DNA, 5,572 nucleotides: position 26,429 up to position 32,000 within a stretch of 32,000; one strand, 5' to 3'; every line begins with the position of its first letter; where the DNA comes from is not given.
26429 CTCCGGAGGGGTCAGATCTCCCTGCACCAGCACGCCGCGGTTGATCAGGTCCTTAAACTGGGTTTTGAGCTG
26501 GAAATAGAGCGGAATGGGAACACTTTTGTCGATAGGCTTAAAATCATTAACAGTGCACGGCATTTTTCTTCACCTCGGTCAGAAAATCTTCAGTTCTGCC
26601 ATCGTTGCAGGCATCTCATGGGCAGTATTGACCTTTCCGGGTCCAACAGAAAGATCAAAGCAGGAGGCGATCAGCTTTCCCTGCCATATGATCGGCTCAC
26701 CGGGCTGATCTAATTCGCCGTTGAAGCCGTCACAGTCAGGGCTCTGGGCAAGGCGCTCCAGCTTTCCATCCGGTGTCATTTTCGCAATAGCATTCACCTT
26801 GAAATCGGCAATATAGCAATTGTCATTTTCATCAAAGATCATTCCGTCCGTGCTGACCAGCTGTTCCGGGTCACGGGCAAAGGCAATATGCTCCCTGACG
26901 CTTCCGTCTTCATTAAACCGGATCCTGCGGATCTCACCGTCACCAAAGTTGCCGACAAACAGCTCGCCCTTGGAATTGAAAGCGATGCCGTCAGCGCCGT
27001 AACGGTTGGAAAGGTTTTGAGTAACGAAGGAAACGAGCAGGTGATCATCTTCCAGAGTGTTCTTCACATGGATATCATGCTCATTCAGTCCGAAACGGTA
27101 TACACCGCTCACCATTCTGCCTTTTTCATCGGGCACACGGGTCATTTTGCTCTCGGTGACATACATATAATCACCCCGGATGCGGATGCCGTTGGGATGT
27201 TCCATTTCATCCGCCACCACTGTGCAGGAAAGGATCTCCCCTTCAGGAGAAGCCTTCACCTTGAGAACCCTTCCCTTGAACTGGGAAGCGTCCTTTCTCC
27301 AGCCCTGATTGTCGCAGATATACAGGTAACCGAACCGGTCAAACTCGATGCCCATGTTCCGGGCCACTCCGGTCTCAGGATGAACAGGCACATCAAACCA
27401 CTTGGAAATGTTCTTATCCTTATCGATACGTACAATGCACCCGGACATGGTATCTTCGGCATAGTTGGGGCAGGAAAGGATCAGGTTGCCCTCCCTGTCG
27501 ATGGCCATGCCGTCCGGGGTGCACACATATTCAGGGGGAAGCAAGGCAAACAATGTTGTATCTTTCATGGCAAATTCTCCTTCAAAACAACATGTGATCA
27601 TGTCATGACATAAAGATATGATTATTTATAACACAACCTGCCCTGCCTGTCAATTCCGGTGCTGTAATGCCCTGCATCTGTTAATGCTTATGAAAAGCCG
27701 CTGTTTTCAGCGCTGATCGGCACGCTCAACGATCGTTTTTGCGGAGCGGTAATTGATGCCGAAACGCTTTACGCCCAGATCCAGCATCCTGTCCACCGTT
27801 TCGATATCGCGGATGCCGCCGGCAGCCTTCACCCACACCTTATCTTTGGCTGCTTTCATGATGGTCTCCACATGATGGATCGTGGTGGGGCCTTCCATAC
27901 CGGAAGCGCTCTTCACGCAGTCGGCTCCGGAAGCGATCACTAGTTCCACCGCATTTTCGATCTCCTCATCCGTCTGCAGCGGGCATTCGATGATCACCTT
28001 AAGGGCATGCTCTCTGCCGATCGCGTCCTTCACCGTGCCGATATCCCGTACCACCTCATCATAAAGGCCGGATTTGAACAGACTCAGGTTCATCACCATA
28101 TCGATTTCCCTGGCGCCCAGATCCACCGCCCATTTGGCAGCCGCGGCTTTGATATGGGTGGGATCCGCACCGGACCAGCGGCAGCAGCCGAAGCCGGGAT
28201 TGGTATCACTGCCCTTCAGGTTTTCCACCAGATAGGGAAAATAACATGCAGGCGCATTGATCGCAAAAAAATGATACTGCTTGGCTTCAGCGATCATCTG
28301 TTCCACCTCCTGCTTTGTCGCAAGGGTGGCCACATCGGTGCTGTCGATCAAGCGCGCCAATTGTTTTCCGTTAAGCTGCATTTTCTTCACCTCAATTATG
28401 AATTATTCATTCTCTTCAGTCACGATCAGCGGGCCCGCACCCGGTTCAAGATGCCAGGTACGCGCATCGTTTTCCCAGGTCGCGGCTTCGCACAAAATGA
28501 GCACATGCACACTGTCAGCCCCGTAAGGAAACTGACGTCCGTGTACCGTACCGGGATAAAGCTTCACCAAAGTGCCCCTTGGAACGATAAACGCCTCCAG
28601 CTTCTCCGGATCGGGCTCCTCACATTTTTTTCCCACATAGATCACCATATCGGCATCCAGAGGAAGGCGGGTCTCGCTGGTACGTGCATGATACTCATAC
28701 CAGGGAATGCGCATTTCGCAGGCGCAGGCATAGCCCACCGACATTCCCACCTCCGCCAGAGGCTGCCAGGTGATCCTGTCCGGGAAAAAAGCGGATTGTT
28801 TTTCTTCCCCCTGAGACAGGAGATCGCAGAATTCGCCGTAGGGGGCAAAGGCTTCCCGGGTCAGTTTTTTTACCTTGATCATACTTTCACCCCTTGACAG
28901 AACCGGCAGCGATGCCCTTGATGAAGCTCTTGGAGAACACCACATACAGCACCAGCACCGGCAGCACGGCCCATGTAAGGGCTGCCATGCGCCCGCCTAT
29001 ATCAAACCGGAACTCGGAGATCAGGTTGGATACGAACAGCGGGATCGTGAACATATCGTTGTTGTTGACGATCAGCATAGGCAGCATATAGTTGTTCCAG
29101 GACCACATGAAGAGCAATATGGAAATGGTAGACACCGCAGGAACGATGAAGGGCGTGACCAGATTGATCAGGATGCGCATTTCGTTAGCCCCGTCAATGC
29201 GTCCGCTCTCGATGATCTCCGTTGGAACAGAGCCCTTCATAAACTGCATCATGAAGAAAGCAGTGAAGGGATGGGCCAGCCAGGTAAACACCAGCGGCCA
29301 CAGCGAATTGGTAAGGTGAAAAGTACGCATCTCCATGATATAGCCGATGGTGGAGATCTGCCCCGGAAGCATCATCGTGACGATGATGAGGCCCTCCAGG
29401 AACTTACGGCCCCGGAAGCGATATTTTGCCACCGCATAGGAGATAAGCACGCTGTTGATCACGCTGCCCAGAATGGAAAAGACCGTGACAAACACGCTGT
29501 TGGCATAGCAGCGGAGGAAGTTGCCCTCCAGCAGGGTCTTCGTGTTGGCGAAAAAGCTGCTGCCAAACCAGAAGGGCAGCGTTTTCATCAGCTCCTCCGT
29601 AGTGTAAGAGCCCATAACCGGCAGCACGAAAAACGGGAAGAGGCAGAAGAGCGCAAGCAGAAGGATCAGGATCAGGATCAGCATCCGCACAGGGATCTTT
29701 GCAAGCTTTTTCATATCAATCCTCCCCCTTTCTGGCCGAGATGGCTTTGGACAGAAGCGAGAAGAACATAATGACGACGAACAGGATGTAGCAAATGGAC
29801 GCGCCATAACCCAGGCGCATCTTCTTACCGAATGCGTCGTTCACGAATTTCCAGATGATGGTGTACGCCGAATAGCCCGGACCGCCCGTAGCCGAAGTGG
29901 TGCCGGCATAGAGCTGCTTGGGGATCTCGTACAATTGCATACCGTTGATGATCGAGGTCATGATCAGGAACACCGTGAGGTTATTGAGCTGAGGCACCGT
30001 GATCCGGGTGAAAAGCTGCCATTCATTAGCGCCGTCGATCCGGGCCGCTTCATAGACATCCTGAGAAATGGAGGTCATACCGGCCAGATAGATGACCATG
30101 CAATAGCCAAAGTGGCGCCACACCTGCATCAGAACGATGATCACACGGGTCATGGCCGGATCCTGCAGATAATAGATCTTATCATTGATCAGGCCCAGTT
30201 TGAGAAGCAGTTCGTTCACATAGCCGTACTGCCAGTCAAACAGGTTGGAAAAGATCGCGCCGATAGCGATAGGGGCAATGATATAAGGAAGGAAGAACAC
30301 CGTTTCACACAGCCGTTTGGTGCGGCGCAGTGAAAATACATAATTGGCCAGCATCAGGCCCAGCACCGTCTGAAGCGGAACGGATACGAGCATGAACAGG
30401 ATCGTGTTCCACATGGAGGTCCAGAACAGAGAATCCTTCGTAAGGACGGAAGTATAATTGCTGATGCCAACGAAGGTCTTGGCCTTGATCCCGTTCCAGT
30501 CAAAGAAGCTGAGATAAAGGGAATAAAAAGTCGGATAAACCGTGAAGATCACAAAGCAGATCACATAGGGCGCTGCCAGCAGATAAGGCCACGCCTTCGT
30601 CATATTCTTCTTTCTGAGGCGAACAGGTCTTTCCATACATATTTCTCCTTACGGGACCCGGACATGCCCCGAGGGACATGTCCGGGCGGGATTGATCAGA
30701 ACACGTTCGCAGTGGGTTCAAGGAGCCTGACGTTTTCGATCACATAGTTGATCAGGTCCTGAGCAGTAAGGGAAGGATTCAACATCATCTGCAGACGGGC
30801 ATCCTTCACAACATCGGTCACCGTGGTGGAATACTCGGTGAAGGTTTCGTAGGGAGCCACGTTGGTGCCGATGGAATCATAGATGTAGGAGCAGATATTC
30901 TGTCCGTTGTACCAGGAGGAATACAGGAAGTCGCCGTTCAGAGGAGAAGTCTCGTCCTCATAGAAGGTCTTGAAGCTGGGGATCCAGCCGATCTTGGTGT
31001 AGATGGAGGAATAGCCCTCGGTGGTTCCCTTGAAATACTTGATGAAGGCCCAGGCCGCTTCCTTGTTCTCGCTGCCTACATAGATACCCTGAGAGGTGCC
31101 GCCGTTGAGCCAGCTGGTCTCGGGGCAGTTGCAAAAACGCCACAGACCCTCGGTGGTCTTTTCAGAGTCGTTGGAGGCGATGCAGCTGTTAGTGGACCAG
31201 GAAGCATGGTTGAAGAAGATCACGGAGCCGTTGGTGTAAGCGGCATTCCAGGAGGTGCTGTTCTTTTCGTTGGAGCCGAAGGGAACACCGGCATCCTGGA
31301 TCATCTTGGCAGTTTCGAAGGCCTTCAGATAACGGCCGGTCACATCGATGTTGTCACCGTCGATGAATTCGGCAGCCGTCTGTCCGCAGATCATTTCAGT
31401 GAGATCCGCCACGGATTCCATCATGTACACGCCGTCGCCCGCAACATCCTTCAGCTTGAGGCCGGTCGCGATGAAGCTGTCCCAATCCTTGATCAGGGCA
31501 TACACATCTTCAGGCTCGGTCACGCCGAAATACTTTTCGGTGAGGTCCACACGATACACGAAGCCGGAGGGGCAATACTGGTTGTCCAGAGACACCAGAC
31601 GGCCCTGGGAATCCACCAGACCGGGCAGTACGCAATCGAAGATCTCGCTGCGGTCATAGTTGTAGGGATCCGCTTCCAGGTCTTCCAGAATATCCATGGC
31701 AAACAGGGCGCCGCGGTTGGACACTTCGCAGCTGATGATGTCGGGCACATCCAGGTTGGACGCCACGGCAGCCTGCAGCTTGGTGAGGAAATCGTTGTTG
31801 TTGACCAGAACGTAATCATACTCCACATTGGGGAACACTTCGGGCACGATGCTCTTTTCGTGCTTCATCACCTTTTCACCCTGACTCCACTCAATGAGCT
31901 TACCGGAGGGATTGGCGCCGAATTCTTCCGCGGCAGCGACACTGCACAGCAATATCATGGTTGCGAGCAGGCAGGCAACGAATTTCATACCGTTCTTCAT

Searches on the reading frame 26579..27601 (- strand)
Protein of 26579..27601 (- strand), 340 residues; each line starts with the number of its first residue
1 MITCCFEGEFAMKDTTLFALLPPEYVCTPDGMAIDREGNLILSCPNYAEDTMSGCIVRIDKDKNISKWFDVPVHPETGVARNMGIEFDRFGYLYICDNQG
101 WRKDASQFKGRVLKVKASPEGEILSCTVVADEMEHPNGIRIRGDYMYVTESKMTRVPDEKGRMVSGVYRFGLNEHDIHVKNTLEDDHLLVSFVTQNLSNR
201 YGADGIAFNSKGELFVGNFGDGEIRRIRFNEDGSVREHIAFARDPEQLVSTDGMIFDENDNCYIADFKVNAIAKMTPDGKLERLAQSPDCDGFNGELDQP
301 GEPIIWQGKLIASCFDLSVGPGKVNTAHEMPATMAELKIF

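Call 47: search_protein_families(library=pfam, proteins=[window:26579-27601:-], max_evalue=0.000001)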
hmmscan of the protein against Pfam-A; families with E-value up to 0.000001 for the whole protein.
window:26579-27601:- (340 aa): 1 family
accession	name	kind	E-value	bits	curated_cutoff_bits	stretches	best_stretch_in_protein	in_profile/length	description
PF08450.18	SGL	-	3.4e-16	60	26.3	0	87-242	93-223/246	SMP-30/Gluconolactonase/LRE-like region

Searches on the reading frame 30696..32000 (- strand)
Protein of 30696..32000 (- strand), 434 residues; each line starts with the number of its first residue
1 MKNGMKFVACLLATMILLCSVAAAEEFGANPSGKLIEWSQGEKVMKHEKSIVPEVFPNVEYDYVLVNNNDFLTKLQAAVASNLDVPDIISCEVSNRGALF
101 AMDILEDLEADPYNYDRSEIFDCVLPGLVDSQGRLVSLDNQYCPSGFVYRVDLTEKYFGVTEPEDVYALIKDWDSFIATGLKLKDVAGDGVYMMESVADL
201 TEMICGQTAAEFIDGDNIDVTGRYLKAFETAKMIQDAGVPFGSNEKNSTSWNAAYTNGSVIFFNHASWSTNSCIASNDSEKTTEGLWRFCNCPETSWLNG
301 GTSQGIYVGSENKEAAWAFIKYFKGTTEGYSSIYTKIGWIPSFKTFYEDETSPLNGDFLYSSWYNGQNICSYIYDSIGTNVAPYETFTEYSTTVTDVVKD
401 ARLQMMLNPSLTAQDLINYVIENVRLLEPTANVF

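Call 47: search_protein_families(library=pfam, proteins=[window:30696-32000:-], max_evalue=0.000001)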
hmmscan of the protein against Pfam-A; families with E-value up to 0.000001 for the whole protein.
window:30696-32000:- (434 aa): 1 family
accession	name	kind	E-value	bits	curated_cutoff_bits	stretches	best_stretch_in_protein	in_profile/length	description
PF01547.30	SBP_bac_1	-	1.9e-11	45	26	1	56-325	17-302/307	Bacterial extracellular solute-binding protein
